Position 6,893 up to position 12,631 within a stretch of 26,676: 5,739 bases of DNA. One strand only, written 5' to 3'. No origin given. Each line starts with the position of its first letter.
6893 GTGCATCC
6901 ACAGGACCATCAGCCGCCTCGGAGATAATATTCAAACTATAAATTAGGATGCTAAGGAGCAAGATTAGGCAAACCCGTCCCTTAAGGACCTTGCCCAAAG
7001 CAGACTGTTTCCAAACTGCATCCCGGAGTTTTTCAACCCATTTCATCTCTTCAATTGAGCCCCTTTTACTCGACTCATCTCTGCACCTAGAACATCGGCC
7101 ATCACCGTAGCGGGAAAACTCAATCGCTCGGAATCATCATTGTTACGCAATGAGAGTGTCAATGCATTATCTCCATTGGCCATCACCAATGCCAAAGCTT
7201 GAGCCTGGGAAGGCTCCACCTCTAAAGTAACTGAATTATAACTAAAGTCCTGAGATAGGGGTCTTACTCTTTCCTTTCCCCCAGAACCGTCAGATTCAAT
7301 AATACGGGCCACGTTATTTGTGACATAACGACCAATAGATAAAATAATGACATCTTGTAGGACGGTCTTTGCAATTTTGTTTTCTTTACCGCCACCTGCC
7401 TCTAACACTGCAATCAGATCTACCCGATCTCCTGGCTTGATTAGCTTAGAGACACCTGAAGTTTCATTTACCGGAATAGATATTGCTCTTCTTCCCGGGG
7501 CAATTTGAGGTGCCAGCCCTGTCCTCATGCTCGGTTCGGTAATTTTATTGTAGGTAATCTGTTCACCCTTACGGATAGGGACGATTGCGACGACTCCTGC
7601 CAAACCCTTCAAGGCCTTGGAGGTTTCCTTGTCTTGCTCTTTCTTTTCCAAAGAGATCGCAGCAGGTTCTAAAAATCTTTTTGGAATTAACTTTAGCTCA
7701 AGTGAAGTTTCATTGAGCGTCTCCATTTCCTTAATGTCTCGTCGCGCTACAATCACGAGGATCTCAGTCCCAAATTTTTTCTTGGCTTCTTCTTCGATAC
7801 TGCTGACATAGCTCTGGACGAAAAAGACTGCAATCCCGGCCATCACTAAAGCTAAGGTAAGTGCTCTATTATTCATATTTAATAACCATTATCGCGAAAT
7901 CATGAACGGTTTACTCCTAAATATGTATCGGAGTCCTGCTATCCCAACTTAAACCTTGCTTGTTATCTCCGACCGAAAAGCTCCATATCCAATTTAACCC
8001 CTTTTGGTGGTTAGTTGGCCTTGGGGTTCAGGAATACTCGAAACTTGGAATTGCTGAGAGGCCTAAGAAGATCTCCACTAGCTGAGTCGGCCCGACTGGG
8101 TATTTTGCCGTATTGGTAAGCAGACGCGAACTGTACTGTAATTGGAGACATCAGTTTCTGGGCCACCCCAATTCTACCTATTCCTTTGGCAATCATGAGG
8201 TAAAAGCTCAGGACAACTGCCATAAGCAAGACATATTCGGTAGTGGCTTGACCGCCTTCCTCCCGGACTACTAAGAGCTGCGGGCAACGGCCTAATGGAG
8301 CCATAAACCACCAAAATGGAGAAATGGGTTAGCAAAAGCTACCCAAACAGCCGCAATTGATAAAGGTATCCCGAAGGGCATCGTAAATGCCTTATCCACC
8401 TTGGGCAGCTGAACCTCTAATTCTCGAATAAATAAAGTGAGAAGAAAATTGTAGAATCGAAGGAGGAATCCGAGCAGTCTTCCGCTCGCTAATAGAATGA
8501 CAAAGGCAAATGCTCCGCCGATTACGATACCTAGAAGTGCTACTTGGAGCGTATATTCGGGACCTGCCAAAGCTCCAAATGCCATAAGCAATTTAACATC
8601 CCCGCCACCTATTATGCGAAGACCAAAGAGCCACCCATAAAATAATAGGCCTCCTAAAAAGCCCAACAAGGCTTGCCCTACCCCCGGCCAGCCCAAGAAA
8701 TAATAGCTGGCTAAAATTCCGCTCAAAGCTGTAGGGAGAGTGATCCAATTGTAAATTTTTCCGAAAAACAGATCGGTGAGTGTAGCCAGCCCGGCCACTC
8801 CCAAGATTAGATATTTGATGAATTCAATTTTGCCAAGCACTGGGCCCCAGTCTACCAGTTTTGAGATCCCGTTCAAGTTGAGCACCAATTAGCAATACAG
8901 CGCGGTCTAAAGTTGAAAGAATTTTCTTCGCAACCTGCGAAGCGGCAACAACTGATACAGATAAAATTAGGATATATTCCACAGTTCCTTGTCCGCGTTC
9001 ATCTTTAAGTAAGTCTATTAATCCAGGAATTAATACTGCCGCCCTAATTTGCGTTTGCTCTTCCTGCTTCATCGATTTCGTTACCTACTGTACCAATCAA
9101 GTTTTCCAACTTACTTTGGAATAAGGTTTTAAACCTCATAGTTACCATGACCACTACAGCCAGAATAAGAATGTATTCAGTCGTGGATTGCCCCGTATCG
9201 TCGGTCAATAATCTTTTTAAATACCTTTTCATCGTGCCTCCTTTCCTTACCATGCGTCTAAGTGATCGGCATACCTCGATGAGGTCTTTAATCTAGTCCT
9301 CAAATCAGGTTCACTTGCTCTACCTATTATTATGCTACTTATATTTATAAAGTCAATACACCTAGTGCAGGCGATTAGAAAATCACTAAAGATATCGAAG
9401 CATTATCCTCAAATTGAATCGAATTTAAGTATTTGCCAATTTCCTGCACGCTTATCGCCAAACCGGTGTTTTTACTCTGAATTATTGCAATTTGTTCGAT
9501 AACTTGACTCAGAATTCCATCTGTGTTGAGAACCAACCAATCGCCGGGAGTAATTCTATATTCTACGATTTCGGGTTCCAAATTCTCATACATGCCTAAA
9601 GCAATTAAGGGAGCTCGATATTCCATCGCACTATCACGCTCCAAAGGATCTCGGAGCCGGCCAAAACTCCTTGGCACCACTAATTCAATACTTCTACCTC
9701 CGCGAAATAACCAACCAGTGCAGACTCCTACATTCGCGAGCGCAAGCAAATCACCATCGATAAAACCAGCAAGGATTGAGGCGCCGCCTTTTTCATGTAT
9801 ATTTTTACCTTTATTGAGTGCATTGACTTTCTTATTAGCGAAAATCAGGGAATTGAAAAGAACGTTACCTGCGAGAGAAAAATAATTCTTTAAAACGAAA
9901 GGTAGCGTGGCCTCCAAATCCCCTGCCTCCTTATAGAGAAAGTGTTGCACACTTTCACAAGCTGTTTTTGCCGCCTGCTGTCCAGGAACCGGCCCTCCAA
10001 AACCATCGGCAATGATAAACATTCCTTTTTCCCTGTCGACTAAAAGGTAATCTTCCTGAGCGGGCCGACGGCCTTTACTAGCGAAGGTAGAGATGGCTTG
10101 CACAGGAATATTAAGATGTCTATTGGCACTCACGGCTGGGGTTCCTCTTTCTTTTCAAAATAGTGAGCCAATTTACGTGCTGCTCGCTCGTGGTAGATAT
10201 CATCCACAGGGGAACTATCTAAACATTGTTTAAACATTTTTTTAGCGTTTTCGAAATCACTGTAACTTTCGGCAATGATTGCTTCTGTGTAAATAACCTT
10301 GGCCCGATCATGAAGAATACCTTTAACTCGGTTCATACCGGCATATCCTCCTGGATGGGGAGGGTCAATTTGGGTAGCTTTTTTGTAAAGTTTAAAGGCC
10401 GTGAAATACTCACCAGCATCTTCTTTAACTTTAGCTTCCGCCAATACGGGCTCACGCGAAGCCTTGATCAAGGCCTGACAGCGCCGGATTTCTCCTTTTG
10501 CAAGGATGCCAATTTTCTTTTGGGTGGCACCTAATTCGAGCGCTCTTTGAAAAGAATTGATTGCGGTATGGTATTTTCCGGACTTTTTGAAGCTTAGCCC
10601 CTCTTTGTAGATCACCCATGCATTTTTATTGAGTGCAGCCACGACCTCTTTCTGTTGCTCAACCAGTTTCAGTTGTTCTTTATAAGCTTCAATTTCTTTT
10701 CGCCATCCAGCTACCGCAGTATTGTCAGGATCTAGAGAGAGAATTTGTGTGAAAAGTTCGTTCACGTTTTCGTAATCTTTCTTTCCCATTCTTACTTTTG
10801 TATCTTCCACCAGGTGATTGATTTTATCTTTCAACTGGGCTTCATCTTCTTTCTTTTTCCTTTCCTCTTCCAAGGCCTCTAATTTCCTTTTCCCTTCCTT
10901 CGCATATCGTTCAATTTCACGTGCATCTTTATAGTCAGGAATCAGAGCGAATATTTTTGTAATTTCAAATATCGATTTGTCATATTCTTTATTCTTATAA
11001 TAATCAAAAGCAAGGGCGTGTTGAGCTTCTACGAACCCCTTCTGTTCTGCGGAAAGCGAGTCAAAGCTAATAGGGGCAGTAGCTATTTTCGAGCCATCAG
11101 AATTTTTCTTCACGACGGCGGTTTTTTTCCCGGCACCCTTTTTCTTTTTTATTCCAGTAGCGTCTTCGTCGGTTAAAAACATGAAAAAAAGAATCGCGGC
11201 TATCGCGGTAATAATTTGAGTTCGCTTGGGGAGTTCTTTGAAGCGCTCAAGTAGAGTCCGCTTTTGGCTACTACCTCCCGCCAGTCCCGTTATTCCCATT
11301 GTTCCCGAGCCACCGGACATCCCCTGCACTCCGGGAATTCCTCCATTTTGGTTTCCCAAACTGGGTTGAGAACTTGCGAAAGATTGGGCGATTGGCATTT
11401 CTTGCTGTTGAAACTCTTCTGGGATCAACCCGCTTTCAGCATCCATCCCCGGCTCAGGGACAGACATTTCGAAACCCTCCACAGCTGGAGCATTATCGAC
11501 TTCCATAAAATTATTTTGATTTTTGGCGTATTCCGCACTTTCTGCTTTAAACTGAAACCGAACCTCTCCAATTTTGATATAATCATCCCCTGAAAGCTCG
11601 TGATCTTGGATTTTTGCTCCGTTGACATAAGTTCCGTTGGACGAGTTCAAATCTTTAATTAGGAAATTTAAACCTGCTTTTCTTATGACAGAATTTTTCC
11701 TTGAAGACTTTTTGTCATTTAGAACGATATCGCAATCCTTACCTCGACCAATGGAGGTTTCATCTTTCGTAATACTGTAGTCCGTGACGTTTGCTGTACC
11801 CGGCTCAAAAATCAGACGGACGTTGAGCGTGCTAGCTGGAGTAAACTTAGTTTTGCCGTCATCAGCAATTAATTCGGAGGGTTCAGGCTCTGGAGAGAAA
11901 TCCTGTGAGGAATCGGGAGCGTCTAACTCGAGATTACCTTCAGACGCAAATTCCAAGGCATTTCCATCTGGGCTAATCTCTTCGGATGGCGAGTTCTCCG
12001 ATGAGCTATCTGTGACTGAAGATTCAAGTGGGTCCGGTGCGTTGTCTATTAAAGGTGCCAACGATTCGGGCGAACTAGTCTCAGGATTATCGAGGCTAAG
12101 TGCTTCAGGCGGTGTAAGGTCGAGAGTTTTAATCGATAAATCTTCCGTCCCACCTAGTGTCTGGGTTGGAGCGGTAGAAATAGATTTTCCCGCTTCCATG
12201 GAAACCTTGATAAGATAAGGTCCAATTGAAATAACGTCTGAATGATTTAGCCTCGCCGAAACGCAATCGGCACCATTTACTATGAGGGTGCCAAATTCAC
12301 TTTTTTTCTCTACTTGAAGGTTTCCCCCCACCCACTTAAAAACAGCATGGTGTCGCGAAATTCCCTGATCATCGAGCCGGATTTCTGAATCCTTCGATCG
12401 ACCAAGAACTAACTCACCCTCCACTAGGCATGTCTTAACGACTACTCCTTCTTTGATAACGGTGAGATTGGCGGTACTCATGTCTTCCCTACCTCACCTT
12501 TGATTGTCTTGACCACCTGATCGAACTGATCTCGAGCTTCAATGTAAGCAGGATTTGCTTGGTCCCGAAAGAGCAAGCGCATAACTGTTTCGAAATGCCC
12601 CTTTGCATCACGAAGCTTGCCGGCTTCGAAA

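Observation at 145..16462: Single contiguous predation-type Tad locus: hit-like/RHS end plus FHA-TPR-PP2C-DUF192 module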

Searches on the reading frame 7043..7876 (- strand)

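Call 3: search_protein_families(library=pfam, proteins=[window:7043-7876:-], max_evalue=0.01)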
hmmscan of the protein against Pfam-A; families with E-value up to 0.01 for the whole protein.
window:7043-7876:- (277 aa): 2 families
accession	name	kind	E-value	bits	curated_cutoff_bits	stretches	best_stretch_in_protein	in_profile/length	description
PF16976.10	RcpC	-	2.9e-24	85.6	28.8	1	120-244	2-114/114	Flp pilus assembly protein RcpC/CpaB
PF08666.17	SAF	-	1e-05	26.4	21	1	41-112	3-62/63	SAF domain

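Call 6: search_protein_families(library=ncbifam, proteins=[window:7043-7876:-], max_evalue=0.01)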
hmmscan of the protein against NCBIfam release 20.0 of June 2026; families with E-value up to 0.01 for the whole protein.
window:7043-7876:- (277 aa): 1 family
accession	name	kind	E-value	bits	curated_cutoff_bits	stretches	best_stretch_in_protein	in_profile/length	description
TIGR03177.1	pilus_cpaB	equivalog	3.3e-47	160.9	71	1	6-256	4-220/262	Flp pilus assembly protein CpaB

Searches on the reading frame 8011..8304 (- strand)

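Call 3: search_protein_families(library=pfam, proteins=[window:8011-8304:-], max_evalue=0.01)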
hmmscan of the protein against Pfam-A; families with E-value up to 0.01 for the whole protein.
window:8011-8304:- (97 aa): 1 family
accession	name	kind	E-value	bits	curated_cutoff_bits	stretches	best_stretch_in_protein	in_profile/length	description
PF19770.4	DUF6256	-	0.0079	16.8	25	1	12-41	37-66/109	Family of unknown function (DUF6256)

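Call 6: search_protein_families(library=ncbifam, proteins=[window:8011-8304:-], max_evalue=0.01)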
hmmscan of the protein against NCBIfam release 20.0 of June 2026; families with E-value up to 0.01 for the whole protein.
window:8011-8304:- (97 aa): 0 families

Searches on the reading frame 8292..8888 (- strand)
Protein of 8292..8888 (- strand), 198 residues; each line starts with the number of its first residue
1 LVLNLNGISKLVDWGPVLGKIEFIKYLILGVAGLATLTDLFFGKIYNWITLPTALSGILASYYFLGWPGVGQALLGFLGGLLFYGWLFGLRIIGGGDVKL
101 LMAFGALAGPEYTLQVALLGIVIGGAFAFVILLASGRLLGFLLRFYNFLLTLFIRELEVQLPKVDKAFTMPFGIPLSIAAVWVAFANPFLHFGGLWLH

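Call 3: search_protein_families(library=pfam, proteins=[window:8292-8888:-], max_evalue=0.01)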
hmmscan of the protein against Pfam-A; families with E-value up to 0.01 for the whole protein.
window:8292-8888:- (198 aa): 1 family
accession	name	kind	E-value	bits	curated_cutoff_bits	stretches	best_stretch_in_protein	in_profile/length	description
PF01478.23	Peptidase_A24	-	4.3e-14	53.3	26.5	1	28-128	3-103/104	Type IV leader peptidase family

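Call 6: search_protein_families(library=ncbifam, proteins=[window:8292-8888:-], max_evalue=0.01)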
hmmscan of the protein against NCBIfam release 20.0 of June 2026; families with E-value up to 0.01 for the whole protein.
window:8292-8888:- (198 aa): 0 families

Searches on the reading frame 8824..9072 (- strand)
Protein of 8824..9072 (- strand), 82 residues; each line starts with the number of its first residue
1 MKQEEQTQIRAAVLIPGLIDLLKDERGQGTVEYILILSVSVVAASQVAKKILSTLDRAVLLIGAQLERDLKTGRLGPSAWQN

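Call 4: search_protein_families(library=pfam, proteins=[window:8824-9072:-], max_evalue=0.01)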
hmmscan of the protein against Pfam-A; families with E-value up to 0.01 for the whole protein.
window:8824-9072:- (82 aa): 2 families
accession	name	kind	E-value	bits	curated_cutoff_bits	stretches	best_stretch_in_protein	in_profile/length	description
PF04021.17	Class_IIIsignal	-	0.00049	20.4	23.7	1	26-45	2-21/27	Class III signal peptide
PF16982.10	Flp1_like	-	0.00077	19.3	33.5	1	21-42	2-23/49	Putative Flagellin, Flp1-like, domain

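Call 6: search_protein_families(library=ncbifam, proteins=[window:8824-9072:-], max_evalue=0.01)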
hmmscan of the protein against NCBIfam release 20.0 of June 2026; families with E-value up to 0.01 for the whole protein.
window:8824-9072:- (82 aa): 0 families

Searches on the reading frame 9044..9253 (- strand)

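Call 4: search_protein_families(library=pfam, proteins=[window:9044-9253:-], max_evalue=0.01)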
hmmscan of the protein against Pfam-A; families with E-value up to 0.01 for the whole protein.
window:9044-9253:- (69 aa): 1 family
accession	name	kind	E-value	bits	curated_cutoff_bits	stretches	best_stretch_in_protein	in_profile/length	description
PF16982.10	Flp1_like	-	2.3e-05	24.2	33.5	1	15-60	2-47/49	Putative Flagellin, Flp1-like, domain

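Call 6: search_protein_families(library=ncbifam, proteins=[window:9044-9253:-], max_evalue=0.01)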
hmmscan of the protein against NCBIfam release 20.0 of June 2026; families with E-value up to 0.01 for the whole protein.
window:9044-9253:- (69 aa): 0 families

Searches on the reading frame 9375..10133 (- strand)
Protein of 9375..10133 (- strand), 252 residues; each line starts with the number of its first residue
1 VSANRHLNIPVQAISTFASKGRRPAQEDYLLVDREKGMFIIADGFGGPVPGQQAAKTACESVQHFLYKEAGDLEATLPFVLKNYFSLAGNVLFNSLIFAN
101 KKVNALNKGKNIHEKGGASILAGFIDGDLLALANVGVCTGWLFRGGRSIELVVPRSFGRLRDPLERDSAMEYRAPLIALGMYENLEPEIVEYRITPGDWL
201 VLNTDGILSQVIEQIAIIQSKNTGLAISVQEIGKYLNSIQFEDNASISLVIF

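Call 4: search_protein_families(library=pfam, proteins=[window:9375-10133:-], max_evalue=0.01)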
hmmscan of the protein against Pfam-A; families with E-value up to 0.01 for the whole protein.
window:9375-10133:- (252 aa): 1 family
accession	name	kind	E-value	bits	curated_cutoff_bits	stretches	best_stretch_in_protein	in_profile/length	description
PF07228.17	SpoIIE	-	0.0011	19.4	25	1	173-208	99-134/192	Stage II sporulation protein E (SpoIIE)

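Call 49: search_solved_structures(query=window:9375-10133:-, max_evalue=1, show_alignments=1)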
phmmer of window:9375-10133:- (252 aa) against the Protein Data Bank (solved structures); distinct sequences matched with E-value up to 1: 11.
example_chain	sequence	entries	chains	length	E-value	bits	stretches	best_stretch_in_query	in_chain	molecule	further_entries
5d2u_A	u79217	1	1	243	4.9e-06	29.4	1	22-90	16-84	Protein serin-threonin phosphatase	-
2y09_A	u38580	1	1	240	6.8e-06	29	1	22-90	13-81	PROTEIN SERIN-THREONIN PHOSPHATASE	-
5iti_A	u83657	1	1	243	6.8e-06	29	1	22-90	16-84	Protein serin-threonin phosphatase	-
2j82_A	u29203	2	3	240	7e-06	28.9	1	22-90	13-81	PROTEIN SERINE-THREONINE PHOSPHATASE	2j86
2xzv_A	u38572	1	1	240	7.4e-05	25.6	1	22-90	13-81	PROTEIN SERIN-THREONIN PHOSPHATASE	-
3rnr_A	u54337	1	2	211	0.00088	22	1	123-251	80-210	Stage II sporulation E family protein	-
2pk0_A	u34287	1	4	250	0.0015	21.2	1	89-249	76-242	Serine/threonine protein phosphatase Stp1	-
1txo_A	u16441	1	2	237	0.022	17.5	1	38-215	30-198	Putative Bacterial Enzyme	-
2cm1_A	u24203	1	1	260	0.029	17.1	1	38-215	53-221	SERINE THREONINE PROTEIN PHOSPHATASE PSTP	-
2jfr_A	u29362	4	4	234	0.036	16.7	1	177-249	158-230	SER-THR PHOSPHATASE MSPP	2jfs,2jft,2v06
6jkv_A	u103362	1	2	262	0.085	15.5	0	23-57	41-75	PppA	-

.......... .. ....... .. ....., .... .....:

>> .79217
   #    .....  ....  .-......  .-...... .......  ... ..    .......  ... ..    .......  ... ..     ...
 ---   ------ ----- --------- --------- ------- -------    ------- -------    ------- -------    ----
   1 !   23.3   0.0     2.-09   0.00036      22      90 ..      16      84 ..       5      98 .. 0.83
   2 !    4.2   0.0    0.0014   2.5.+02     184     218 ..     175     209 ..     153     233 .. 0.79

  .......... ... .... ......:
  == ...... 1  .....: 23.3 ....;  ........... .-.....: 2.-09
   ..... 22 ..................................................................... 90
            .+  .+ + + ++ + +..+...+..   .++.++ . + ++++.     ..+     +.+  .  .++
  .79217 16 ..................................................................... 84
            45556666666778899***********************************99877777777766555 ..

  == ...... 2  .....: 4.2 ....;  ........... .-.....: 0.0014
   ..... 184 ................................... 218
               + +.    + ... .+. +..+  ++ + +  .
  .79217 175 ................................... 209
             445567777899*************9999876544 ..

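Call 61: search_protein_families(library=ncbifam, proteins=[window:9375-10133:-], max_evalue=0.01)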
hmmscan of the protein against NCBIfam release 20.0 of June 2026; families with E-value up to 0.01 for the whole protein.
window:9375-10133:- (252 aa): 1 family
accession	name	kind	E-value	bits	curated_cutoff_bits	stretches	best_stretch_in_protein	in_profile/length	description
NF033484.1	Stp1_PP2C_phos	equivalog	2.9e-16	59.7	230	1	23-250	8-231/232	Stp1/IreP family PP2C-type Ser/Thr phosphatase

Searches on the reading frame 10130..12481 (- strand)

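Call 4: search_protein_families(library=pfam, proteins=[window:10130-12481:-], max_evalue=0.01)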
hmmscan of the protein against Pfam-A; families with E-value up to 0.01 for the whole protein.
window:10130-12481:- (783 aa): 10 families
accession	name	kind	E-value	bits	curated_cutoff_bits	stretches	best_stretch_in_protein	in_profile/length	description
PF00498.31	FHA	-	9.4e-30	103.3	20.7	2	242-305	1-67/67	FHA domain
PF16697.10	Yop-YscD_cpl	-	2.4e-24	85.9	33.2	2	228-314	5-93/94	Inner membrane component of T3SS, cytoplasmic domain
PF07719.23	TPR_2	-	5.7e-13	48.3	27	0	624-650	4-30/34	Tetratricopeptide repeat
PF00515.34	TPR_1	-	6.8e-08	32.5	27.8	1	625-650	5-30/34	Tetratricopeptide repeat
PF13181.12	TPR_8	-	2.8e-06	27.5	25.7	0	625-650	5-30/34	Tetratricopeptide repeat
PF14559.12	TPR_19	-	1.7e-05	25.5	25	0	566-591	3-28/68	Tetratricopeptide repeat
PF13414.12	TPR_11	-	3.1e-05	24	26.8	0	628-650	1-23/42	TPR repeat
PF13428.12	TPR_14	-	0.00015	22.5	23.5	0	484-521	1-38/44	Tetratricopeptide repeat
PF13424.12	TPR_12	-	0.00058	20.4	30.1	0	620-650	44-74/77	Tetratricopeptide repeat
PF24575.1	TPR_Slam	-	0.0025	18.6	35.2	0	724-759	44-79/104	Surface lipoprotein assembly modifier, N-terminal TPR repeats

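Call 61: search_protein_families(library=ncbifam, proteins=[window:10130-12481:-], max_evalue=0.01)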
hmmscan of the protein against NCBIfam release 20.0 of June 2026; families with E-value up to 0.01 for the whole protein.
window:10130-12481:- (783 aa): 11 families
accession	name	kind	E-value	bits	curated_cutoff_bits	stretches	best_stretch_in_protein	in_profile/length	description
NF041660.2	oxygluDhInhib_OdhI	equivalog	2.8e-21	75.7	200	2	223-311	39-127/130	oxoglutarate dehydrogenase inhibitor Odhl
TIGR03354.1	VI_FHA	hypoth_equivalog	2e-20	74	120.25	2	232-332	16-120/420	type VI secretion system-associated FHA domain protein TagH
NF049868.1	FhaB_Rv0019c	equivalog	4.9e-20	72.2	125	2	219-308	65-155/158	FHA domain-containing protein FhaB/FipA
NF052573.1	HisKinEspAMyxo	equivalog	1.3e-19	69.8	1400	2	234-311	40-119/755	serine histidine kinase EspA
NF033760.1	gliding_GltG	equivalog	1.5e-19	70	650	2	5-275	6-262/650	adventurous gliding motility protein GltG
NF042912.1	Amuc_1098_fam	equivalog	7.8e-07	27.5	750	1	453-603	58-204/805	Amuc_1098 family type IV pilus outer membrane protein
NF040959.1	MamA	equivalog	9.1e-07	28.5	200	1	569-657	86-175/204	magnetosome protein MamA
NF002725.1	PRK02603.1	equivalog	2.4e-05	24.4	143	1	617-655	31-69/173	photosystem I assembly protein Ycf3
NF052403.1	ESX1TransRegEspM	equivalog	0.0001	21.3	550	0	7-87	14-93/367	ESX-1 type VII secretion system transcriptional regulator EspM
NF041006.2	cell_div_CdvC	equivalog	0.0003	19.8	650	0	569-618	33-82/370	cell division protein CdvC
TIGR02500.1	type_III_yscD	equivalog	0.00076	18.5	86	0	18-47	16-45/413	type III secretion system inner membrane ring subunit SctD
